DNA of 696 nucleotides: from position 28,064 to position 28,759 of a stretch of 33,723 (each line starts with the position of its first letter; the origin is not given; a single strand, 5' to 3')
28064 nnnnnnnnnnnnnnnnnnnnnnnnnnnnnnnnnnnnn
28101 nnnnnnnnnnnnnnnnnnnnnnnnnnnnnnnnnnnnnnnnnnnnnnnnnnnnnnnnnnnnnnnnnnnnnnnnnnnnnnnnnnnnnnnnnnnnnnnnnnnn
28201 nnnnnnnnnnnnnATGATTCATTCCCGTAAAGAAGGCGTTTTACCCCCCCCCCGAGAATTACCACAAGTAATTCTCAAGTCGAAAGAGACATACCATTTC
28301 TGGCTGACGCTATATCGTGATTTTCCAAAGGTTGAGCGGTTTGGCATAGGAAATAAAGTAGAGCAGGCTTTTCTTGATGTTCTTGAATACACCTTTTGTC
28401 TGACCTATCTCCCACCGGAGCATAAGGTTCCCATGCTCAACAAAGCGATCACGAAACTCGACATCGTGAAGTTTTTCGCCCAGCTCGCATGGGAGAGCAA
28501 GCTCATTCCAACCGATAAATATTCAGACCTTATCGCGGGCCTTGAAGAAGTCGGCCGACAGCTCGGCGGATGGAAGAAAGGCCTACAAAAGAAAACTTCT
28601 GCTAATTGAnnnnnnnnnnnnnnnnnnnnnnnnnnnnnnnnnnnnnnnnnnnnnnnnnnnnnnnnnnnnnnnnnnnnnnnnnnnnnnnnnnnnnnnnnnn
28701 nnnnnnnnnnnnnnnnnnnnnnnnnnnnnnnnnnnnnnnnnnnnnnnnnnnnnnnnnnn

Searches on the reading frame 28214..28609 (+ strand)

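Call 103: search_protein_families(library=phrogs, proteins=[window:28214-28609:+], max_evalue=0.01)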
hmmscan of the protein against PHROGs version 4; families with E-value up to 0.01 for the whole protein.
window:28214-28609:+ (131 aa): 1 family
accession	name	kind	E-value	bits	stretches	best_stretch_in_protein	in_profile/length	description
phrog_3206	-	DNA, RNA and nucleotide metabolism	1.7e-14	54.7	1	32-127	31-127/154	Avd protein of DGR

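Call 104: search_protein_families(library=padloc, proteins=[window:28214-28609:+], max_evalue=0.01)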
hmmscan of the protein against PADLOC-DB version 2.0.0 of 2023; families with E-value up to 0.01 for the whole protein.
window:28214-28609:+ (131 aa): 0 families
